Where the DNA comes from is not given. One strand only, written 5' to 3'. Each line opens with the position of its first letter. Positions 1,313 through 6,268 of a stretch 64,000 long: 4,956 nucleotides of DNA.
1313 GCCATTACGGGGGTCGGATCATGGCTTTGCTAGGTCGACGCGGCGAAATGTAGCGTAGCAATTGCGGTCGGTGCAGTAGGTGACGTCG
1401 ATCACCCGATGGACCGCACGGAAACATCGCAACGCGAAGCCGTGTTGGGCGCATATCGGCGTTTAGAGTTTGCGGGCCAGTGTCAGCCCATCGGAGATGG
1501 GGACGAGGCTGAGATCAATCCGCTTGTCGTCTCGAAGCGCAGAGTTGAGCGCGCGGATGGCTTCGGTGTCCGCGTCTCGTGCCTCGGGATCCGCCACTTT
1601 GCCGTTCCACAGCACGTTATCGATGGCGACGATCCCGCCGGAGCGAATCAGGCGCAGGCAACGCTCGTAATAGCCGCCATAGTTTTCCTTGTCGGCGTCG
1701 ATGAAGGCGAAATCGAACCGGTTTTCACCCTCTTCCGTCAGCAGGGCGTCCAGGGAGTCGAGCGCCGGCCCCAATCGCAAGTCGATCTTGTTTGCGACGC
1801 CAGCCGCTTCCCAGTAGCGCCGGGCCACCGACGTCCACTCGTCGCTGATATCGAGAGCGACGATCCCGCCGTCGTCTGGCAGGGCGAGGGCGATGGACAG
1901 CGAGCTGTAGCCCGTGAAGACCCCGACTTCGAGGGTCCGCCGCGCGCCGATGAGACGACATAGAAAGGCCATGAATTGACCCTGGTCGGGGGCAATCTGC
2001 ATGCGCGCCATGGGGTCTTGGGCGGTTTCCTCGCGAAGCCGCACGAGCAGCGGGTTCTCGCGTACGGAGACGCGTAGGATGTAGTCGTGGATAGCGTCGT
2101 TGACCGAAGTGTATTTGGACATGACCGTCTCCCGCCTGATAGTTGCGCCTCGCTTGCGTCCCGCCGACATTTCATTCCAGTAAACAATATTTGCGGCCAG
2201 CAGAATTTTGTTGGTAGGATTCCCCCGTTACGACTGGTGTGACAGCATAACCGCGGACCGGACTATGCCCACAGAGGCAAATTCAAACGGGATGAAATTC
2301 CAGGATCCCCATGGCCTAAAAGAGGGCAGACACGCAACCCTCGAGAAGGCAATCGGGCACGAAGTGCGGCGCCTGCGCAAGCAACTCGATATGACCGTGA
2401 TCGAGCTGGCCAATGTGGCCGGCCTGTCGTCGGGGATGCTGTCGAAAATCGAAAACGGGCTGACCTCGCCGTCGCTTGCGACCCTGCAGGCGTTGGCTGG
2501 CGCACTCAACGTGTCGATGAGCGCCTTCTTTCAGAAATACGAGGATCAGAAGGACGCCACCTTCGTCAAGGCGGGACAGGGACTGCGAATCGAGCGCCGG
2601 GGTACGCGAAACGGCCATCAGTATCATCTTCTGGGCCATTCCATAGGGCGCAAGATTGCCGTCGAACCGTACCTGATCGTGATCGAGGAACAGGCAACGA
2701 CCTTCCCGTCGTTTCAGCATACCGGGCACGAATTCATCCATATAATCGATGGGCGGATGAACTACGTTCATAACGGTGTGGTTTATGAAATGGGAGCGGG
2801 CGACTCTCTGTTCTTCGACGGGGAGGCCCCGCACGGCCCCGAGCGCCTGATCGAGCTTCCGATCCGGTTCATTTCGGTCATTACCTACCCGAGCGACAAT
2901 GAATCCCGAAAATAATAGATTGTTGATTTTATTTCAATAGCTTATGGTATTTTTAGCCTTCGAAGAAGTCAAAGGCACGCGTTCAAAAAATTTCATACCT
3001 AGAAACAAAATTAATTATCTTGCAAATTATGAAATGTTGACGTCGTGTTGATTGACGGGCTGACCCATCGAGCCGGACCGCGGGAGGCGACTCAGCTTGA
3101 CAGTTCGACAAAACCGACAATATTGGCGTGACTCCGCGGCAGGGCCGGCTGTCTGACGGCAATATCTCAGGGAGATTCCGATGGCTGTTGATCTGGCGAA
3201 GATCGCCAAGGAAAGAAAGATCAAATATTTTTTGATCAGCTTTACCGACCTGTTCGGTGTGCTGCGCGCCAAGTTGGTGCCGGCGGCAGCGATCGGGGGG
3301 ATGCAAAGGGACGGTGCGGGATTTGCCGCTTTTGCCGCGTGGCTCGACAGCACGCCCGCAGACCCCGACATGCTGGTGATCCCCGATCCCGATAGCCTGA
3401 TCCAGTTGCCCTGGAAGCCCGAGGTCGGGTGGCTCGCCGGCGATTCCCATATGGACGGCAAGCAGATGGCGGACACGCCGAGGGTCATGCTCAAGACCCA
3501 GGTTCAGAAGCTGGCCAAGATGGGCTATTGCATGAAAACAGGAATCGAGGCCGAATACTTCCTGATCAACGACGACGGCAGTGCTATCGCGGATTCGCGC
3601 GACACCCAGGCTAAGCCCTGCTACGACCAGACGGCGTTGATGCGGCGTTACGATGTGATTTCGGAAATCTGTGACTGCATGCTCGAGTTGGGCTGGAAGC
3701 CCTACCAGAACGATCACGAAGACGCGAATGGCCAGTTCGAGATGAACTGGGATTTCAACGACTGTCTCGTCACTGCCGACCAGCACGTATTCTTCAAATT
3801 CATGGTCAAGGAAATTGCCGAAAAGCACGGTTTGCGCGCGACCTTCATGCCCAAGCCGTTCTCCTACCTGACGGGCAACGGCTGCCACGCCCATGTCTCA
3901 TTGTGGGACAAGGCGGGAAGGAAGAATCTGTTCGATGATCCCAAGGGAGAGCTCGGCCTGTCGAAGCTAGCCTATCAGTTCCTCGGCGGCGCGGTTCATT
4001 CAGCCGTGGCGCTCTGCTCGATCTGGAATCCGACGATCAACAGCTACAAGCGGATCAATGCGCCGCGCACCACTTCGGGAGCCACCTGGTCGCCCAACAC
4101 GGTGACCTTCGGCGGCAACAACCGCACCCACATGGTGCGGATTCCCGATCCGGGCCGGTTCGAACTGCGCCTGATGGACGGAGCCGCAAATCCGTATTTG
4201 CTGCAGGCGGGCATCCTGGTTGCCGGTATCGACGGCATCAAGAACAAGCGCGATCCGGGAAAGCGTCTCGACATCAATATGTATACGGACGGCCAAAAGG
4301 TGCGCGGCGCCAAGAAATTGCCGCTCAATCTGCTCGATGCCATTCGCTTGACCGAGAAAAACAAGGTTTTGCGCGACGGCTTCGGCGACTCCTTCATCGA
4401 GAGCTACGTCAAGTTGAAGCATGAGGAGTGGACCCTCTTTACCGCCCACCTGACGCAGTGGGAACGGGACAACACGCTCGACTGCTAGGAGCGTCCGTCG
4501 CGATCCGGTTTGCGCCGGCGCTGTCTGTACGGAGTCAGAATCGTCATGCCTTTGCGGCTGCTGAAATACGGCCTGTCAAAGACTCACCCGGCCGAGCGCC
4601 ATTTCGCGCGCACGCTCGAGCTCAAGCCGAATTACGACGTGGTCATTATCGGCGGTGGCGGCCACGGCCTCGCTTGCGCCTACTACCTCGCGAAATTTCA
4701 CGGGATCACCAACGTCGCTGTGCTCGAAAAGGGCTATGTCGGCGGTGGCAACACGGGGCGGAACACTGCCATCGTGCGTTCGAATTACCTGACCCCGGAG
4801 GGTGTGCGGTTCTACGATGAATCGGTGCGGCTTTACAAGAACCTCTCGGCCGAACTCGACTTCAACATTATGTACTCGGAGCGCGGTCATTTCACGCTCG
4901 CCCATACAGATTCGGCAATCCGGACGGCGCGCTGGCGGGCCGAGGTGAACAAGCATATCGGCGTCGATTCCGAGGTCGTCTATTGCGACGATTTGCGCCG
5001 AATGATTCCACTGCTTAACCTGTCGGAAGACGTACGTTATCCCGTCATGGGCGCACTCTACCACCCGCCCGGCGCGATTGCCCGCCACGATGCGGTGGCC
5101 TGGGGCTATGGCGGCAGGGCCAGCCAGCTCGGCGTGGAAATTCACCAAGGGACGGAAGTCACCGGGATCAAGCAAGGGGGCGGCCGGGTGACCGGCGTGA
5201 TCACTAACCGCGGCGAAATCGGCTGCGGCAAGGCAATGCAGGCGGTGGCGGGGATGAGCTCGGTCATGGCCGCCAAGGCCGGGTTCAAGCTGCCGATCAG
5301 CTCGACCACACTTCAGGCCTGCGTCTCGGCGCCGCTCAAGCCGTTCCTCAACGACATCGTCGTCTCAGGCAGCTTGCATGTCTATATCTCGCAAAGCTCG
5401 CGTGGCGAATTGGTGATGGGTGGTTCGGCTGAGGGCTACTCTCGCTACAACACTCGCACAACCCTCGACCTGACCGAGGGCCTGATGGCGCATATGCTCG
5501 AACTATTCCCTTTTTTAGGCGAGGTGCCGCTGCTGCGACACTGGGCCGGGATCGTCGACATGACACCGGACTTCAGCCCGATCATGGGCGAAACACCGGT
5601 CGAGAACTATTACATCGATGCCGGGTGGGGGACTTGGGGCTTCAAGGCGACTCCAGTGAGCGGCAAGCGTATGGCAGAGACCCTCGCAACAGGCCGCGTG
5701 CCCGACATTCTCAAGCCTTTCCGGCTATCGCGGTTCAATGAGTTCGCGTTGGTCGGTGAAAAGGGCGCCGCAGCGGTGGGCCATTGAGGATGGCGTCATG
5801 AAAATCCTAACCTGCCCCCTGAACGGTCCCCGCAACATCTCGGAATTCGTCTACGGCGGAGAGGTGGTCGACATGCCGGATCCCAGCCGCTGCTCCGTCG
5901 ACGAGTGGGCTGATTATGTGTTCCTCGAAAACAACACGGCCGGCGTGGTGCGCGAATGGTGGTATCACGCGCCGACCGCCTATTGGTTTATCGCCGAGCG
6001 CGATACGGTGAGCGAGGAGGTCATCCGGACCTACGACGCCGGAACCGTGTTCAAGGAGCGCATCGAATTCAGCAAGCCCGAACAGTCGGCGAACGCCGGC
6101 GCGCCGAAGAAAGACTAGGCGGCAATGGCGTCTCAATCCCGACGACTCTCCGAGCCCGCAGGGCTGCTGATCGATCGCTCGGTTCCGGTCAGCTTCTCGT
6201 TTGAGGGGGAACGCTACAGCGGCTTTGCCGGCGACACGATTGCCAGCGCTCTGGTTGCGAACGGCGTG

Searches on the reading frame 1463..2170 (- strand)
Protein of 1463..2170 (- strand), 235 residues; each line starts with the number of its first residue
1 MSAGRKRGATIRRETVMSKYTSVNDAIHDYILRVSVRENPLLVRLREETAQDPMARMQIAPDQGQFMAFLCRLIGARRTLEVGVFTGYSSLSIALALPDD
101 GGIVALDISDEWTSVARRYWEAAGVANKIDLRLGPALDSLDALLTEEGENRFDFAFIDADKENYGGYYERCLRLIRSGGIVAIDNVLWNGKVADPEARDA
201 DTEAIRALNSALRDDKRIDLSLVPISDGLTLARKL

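Call 34: search_protein_families(library=pfam, proteins=[window:1463-2170:-], max_evalue=0.001)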
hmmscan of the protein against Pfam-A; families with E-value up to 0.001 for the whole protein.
window:1463-2170:- (235 aa): 3 families
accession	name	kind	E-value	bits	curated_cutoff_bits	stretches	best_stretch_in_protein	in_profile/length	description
PF01596.23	Methyltransf_3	-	1.4e-74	250.3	22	1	34-235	3-204/204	O-methyltransferase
PF13578.12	Methyltransf_24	-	2e-13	51.6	26.3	1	80-186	1-105/105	Methyltransferase domain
PF13649.12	Methyltransf_25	-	0.00049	21.2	27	1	80-179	2-97/97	Methyltransferase domain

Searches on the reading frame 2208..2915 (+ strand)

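Call 34: search_protein_families(library=pfam, proteins=[window:2208-2915:+], max_evalue=0.001)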
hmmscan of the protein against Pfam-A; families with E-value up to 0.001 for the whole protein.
window:2208-2915:+ (235 aa): 5 families
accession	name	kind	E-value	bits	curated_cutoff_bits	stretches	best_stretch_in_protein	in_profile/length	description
PF01381.28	HTH_3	-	1.6e-14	54.1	23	1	53-105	1-53/55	Helix-turn-helix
PF07883.17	Cupin_2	-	5.7e-12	45.6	27.2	1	157-224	3-69/70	Cupin domain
PF13560.12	HTH_31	-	1.4e-08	35.4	27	1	49-103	2-57/64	Helix-turn-helix domain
PF12844.13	HTH_19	-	1.3e-05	25.4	30.2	1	53-111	4-62/64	Helix-turn-helix domain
PF13443.12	HTH_26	-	2e-05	25.2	22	1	54-104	3-54/63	Cro/C1-type HTH DNA-binding domain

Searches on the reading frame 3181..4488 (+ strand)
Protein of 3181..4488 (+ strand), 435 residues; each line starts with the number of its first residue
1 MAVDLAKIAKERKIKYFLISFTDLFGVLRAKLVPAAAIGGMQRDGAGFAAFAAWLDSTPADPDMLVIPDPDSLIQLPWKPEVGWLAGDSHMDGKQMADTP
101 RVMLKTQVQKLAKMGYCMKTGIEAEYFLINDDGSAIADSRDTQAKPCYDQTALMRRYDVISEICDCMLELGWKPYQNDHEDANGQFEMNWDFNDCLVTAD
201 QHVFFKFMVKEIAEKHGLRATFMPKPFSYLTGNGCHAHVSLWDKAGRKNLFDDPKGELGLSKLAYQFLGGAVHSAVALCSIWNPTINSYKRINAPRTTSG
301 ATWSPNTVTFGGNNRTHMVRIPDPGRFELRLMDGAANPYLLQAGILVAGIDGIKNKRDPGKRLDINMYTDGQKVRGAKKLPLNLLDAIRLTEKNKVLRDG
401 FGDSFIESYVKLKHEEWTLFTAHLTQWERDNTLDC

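Call 34: search_protein_families(library=pfam, proteins=[window:3181-4488:+], max_evalue=0.001)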
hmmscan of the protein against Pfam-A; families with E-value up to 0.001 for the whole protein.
window:3181-4488:+ (435 aa): 1 family
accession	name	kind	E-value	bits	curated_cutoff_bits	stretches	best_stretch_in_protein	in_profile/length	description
PF00120.29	Gln-synt_C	-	3.8e-92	309.4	24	1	99-430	3-342/344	Glutamine synthetase, catalytic domain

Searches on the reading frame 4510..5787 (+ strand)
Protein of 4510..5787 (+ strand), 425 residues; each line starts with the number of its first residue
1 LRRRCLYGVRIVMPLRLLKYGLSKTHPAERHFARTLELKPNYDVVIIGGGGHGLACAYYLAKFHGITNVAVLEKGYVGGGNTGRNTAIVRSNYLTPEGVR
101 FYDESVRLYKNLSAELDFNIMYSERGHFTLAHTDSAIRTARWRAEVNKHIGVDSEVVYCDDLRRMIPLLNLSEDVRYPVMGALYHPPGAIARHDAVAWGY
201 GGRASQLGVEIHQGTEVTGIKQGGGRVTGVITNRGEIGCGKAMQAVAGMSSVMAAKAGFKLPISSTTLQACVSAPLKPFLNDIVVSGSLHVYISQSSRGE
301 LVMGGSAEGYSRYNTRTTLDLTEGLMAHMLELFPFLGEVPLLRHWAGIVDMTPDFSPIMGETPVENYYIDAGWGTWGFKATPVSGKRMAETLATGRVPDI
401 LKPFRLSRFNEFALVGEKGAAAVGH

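Call 34: search_protein_families(library=pfam, proteins=[window:4510-5787:+], max_evalue=0.001)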
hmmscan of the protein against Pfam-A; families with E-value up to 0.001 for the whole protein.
window:4510-5787:+ (425 aa): 7 families
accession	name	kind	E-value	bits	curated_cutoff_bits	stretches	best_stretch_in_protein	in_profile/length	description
PF01266.30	DAO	-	7.5e-64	216.9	27.9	1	43-390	1-352/353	FAD dependent oxidoreductase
PF00890.30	FAD_binding_2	-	9.7e-07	28.7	20.4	1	43-235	1-183/414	FAD binding domain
PF01946.23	Thi4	-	2.6e-06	27.3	26.2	1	41-82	17-57/235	Thi4 family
PF07992.20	Pyr_redox_2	-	7.6e-06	26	26.1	0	42-82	1-41/291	Pyridine nucleotide-disulphide oxidoreductase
PF01494.25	FAD_binding_3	-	3.1e-05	23.8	22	0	42-71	2-30/349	FAD binding domain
PF13450.12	NAD_binding_8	-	6.4e-05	23.6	21.9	1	46-86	1-39/68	NAD(P)-binding Rossmann-like domain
PF13738.12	Pyr_redox_3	-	0.00016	21.4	30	0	45-78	1-33/305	Pyridine nucleotide-disulphide oxidoreductase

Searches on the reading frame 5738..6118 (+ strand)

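Call 34: search_protein_families(library=pfam, proteins=[window:5738-6118:+], max_evalue=0.001)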
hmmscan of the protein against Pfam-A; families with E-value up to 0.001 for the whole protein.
window:5738-6118:+ (126 aa): 1 family
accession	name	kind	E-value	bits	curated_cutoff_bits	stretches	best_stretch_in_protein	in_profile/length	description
PF04267.17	SoxD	-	4.5e-28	97.6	27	1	24-100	2-81/82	Sarcosine oxidase, delta subunit family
